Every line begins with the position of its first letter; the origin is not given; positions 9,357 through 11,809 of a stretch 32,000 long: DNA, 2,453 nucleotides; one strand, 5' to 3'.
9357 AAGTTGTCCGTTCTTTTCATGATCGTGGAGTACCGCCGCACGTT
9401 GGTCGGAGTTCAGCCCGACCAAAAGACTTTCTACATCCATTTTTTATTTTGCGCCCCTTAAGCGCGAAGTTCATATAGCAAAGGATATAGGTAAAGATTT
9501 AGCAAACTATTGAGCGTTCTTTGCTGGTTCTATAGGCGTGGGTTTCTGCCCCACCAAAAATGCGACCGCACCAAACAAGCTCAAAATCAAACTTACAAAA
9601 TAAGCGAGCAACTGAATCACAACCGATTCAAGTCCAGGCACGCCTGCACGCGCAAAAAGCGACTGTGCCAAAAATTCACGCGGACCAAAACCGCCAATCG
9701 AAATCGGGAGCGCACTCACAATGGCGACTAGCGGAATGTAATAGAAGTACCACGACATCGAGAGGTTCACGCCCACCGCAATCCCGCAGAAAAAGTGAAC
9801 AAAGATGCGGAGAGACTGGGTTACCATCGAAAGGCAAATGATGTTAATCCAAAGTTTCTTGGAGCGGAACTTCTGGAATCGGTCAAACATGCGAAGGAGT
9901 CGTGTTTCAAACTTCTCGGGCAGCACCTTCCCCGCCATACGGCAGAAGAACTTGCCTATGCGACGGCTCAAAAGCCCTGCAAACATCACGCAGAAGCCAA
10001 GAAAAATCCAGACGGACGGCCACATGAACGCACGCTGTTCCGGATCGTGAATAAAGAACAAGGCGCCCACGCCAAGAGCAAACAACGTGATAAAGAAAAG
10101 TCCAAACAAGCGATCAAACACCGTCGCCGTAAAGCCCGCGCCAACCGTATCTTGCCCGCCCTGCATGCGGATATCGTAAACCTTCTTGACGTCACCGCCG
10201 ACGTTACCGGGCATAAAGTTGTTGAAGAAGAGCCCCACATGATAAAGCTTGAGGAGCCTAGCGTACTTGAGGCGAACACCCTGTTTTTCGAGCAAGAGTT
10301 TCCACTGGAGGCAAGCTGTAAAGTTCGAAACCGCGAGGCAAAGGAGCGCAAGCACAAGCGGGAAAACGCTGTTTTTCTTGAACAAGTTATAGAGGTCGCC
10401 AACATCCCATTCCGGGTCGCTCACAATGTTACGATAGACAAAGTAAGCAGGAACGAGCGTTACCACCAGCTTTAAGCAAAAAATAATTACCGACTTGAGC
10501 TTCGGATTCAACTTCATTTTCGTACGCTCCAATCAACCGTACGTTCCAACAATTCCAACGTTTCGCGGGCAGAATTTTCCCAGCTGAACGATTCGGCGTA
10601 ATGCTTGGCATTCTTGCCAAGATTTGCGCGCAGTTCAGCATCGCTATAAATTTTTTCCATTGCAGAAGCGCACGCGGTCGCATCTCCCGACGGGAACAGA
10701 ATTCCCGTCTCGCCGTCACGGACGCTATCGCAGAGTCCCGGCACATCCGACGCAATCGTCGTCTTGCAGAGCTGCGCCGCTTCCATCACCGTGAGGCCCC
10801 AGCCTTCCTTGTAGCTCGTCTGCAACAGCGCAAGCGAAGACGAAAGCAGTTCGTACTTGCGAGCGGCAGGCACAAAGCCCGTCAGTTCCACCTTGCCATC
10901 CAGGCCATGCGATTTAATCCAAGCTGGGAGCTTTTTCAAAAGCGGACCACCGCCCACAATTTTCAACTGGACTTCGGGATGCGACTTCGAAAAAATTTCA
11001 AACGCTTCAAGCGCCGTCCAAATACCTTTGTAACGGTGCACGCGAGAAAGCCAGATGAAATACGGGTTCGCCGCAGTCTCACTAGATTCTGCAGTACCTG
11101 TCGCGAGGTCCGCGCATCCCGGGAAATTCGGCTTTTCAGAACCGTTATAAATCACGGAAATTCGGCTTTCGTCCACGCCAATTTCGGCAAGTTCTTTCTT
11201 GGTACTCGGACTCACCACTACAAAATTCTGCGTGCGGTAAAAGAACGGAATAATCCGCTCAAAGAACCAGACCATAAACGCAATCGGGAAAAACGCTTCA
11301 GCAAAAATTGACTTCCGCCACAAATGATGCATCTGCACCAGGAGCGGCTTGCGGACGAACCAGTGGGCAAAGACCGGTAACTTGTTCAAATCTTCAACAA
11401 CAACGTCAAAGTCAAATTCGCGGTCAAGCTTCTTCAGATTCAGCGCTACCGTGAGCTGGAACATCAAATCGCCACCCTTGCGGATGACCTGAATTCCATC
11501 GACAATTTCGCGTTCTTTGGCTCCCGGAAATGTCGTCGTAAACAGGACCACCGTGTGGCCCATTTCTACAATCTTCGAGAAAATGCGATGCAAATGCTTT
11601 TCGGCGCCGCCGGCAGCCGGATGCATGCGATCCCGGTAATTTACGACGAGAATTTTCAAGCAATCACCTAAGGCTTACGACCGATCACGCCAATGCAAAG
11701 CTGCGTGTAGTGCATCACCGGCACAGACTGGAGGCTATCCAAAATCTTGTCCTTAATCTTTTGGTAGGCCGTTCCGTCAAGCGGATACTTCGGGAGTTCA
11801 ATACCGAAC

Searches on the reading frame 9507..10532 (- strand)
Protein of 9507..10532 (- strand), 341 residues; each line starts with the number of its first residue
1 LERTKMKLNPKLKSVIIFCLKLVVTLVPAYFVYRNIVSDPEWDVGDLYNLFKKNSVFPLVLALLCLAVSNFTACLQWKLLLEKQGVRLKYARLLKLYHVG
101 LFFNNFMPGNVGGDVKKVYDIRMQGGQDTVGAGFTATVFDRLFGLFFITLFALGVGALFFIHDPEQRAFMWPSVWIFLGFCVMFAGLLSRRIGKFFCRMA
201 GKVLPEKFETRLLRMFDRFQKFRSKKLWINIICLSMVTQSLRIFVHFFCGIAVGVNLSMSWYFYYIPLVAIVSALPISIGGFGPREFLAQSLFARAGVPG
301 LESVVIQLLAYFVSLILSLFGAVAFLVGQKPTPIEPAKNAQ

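Call 21: search_protein_families(library=pfam, proteins=[window:9507-10532:-], max_evalue=0.001)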
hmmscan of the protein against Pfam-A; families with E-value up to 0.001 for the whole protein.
window:9507-10532:- (341 aa): 1 family
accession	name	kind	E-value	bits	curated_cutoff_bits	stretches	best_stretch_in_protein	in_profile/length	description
PF03706.18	LPG_synthase_TM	-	1.6e-36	126.7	33.4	1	42-319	19-300/302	Lysylphosphatidylglycerol synthase TM region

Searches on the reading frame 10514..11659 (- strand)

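Call 21: search_protein_families(library=pfam, proteins=[window:10514-11659:-], max_evalue=0.001)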
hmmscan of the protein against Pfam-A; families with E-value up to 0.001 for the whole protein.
window:10514-11659:- (381 aa): 4 families
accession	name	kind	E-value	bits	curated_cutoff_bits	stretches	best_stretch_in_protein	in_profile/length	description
PF00534.26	Glycos_transf_1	-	8.5e-37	126.8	26.4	1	198-353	15-171/172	Glycosyl transferases group 1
PF13692.12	Glyco_trans_1_4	-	1.9e-25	90.2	27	1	199-340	2-142/142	Glycosyl transferases group 1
PF13439.12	Glyco_transf_4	-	2.2e-21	77.1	28.5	1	17-173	2-165/170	Glycosyltransferase Family 4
PF13579.12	Glyco_trans_4_4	-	1.4e-10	42.1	29.7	1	17-173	1-158/158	Glycosyl transferase 4-like domain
